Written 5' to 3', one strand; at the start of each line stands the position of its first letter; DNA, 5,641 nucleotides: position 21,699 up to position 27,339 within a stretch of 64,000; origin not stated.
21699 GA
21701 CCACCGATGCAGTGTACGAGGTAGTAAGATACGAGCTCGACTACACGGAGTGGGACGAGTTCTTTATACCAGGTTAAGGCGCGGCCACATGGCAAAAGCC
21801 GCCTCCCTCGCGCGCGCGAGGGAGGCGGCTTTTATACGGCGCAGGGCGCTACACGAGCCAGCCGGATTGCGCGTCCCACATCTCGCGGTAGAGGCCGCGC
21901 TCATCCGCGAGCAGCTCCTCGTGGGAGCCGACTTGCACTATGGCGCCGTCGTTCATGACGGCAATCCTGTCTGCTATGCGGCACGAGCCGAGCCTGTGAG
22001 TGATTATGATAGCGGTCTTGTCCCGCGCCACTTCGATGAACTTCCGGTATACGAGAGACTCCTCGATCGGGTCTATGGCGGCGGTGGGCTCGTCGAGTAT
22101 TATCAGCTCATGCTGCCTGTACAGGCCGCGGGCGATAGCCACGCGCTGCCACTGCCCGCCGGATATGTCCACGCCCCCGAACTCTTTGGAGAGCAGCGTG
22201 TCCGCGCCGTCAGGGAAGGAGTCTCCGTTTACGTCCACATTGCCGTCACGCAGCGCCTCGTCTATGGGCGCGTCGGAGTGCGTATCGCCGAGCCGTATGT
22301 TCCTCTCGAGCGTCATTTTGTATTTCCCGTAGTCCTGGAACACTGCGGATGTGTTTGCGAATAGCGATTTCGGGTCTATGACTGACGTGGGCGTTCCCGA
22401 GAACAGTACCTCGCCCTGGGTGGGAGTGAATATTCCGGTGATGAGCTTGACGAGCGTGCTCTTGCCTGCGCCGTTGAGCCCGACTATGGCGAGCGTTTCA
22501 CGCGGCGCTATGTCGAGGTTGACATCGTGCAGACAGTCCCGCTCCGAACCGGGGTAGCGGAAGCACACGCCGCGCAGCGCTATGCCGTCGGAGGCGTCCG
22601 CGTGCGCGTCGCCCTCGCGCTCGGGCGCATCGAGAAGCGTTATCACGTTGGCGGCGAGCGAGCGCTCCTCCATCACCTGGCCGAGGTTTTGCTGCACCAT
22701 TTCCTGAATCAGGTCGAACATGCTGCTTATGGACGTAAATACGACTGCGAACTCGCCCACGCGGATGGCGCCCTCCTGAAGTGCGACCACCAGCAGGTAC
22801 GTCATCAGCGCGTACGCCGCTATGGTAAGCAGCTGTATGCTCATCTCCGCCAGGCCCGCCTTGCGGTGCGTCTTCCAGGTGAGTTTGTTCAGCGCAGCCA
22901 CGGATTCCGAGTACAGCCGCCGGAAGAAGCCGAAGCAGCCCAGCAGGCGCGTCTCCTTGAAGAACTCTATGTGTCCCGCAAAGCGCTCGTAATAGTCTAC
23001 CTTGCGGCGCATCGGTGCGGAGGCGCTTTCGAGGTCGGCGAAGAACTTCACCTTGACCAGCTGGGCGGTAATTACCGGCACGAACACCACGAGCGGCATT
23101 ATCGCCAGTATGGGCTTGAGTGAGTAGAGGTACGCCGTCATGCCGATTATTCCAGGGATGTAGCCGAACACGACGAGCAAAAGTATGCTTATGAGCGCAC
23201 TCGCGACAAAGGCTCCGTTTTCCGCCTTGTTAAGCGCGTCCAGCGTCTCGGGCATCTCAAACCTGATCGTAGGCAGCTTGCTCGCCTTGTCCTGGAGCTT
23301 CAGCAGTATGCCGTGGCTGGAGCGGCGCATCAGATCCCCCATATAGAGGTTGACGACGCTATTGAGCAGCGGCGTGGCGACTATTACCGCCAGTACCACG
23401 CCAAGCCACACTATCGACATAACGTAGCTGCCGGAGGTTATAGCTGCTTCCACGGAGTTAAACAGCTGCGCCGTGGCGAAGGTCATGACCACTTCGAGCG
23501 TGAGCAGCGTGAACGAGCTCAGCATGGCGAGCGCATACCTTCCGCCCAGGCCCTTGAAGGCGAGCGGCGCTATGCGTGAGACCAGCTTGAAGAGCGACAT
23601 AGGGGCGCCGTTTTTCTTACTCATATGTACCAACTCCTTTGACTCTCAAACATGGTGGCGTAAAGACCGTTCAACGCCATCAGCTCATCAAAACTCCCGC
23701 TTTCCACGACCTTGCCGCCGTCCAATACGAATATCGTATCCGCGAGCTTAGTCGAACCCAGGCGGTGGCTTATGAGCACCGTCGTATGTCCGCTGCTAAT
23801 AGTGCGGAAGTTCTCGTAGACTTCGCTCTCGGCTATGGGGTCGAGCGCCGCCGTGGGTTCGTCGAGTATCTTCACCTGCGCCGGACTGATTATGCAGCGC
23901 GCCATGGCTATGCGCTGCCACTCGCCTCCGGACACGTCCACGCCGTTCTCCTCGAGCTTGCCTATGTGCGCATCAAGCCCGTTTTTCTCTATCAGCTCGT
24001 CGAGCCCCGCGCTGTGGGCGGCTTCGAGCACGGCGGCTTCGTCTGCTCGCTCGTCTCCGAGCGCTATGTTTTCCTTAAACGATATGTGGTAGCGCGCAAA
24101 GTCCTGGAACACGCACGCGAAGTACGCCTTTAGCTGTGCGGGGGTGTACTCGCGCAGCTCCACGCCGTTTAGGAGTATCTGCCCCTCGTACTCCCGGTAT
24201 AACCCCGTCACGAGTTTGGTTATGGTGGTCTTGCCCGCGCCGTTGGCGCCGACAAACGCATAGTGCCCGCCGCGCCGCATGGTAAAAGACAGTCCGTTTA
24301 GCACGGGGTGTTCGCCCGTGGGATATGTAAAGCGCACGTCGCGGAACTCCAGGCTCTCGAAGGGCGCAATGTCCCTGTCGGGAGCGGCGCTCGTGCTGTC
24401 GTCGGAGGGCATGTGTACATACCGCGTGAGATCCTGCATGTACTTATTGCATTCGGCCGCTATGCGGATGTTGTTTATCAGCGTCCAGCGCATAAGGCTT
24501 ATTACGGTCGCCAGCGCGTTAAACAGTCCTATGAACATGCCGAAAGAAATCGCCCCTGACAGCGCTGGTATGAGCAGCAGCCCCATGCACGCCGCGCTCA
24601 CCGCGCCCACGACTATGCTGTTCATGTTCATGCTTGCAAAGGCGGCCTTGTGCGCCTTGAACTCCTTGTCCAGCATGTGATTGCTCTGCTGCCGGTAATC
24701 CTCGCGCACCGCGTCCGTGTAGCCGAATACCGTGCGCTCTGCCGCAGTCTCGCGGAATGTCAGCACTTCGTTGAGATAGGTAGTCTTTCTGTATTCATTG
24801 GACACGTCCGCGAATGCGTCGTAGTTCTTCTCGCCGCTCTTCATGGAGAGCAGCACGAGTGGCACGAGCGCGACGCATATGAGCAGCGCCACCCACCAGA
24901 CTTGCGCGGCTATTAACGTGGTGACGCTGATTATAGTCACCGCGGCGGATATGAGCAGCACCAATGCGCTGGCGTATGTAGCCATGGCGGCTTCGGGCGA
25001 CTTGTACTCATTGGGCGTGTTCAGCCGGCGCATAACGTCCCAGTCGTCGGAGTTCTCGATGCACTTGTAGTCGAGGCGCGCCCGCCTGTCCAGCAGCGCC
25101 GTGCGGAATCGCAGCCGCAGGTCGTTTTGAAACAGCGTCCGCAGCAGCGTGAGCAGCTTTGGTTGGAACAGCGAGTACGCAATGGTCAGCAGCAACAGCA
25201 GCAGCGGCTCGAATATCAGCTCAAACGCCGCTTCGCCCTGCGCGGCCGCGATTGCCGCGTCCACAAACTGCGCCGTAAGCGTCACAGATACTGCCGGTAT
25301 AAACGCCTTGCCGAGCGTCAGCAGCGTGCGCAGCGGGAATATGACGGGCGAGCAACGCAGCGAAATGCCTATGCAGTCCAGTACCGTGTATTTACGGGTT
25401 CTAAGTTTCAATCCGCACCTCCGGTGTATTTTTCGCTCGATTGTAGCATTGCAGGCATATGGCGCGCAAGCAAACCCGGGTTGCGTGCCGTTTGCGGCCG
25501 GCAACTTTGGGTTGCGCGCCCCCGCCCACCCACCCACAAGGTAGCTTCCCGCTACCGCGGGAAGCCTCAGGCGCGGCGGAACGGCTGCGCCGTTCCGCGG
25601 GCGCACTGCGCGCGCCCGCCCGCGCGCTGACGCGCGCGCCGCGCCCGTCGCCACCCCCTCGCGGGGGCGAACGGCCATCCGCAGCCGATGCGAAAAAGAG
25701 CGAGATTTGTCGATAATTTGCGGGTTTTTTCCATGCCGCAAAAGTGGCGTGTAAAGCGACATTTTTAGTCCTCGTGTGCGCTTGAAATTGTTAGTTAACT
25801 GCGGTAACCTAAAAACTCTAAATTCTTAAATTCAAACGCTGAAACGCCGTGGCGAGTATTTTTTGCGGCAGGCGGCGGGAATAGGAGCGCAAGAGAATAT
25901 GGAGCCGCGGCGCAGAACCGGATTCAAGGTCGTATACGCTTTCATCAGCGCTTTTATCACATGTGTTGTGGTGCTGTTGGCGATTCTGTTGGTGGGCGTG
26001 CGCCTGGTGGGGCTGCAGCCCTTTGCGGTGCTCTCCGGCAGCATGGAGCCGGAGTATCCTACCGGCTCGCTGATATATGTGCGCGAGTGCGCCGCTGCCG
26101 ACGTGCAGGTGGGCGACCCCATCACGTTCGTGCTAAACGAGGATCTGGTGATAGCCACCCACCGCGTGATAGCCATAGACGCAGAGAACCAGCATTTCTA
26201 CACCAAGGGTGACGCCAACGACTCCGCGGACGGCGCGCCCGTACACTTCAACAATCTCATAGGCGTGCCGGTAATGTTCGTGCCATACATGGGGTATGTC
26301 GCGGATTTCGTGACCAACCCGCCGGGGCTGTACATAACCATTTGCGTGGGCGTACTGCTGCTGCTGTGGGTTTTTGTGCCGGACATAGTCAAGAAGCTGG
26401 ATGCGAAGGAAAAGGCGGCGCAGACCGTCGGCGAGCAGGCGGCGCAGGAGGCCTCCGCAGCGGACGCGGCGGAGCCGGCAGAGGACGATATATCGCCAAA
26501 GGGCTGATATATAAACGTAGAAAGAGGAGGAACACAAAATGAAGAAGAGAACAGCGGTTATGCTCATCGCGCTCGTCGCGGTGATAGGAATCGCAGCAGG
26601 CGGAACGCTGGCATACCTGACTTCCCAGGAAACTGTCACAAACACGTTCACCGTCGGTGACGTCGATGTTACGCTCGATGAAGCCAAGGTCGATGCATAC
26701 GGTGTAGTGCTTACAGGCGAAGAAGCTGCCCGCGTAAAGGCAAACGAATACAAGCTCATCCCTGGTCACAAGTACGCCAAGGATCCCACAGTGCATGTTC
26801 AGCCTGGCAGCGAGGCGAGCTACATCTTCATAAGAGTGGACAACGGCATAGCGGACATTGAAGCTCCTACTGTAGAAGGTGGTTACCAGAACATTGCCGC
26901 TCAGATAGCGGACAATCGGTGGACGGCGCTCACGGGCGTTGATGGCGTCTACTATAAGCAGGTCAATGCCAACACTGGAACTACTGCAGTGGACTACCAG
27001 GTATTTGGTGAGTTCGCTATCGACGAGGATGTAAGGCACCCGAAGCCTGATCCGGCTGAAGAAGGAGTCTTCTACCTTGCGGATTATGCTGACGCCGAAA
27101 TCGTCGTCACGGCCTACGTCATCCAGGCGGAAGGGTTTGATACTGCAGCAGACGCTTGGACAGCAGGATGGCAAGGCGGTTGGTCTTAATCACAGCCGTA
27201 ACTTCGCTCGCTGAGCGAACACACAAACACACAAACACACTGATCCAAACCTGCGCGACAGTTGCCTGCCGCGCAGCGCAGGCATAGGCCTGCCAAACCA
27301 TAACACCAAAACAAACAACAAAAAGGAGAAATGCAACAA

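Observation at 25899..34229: Eight-gene SipW / six TasA-fold paralogues / vWA locus: candidate heteropolymeric TasA-like fibre organised like a sortase pilus island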

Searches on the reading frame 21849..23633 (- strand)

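Call 72: search_protein_families(library=pfam, proteins=[window:21849-23633:-], max_evalue=0.00001)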
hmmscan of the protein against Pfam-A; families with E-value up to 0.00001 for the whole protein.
window:21849-23633:- (594 aa): 1 family
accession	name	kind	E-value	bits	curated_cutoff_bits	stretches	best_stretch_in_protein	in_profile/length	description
PF00005.33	ABC_tran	-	8.4e-28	98.1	25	1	368-518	1-137/137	ABC transporter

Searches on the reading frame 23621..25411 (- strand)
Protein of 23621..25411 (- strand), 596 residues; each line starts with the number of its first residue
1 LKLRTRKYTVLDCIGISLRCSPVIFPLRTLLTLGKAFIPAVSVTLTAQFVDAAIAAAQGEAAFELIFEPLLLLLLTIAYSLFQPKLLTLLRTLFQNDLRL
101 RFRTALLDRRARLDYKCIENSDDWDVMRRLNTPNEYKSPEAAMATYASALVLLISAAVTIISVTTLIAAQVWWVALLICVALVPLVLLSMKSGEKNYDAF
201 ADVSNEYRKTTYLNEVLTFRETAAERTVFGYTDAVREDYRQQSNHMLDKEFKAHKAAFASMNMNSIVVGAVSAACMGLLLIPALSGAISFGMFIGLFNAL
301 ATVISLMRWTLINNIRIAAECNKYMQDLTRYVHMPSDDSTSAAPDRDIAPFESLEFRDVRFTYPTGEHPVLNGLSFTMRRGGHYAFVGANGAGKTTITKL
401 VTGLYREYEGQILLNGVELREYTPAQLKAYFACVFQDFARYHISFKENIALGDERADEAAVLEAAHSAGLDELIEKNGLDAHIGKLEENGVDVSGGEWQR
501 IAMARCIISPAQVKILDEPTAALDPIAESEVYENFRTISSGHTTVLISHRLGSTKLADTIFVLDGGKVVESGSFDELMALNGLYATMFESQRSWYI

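Call 72: search_protein_families(library=pfam, proteins=[window:23621-25411:-], max_evalue=0.00001)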
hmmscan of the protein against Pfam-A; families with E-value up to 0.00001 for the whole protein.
window:23621-25411:- (596 aa): 1 family
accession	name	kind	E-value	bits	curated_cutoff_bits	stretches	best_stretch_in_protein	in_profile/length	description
PF00005.33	ABC_tran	-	1.1e-27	97.7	25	1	371-521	1-137/137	ABC transporter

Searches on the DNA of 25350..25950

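Call 9: search_rna_families(source=window, start=25350, end=25950, threshold=evalue, max_evalue=1)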
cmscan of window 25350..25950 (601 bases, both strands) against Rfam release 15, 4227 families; matches with E-value up to 1: 0.
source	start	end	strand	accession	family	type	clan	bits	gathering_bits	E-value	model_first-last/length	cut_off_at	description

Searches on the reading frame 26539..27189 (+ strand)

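Call 3: search_protein_families(library=pfam, proteins=[window:26539-27189:+], max_evalue=0.1)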
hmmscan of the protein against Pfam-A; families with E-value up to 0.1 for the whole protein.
window:26539-27189:+ (216 aa): 1 family
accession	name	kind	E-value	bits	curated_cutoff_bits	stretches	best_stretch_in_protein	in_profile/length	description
PF12389.13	Peptidase_M73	-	2.1e-05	24.9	22.5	1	2-51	3-52/196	Camelysin metallo-endopeptidase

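Call 4: search_protein_families(library=ncbifam, proteins=[window:26539-27189:+], max_evalue=0.1)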
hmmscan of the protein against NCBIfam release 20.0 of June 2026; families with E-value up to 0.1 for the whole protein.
window:26539-27189:+ (216 aa): 3 families
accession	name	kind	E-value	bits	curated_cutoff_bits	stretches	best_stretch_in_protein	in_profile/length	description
TIGR04088.1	cognate_SipW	domain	3.7e-10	39.7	19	1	9-42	1-34/34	SipW-dependent-type signal peptide-containing protein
TIGR04090.1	exp_by_SipW_IV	subfamily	0.00079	19.2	60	1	4-48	2-44/241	BsaA family SipW-dependent biofilm matrix protein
NF047696.1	ThlDiSintTplARhiz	equivalog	0.066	13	230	0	4-79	9-82/219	thiol:disulfide interchange protein TlpA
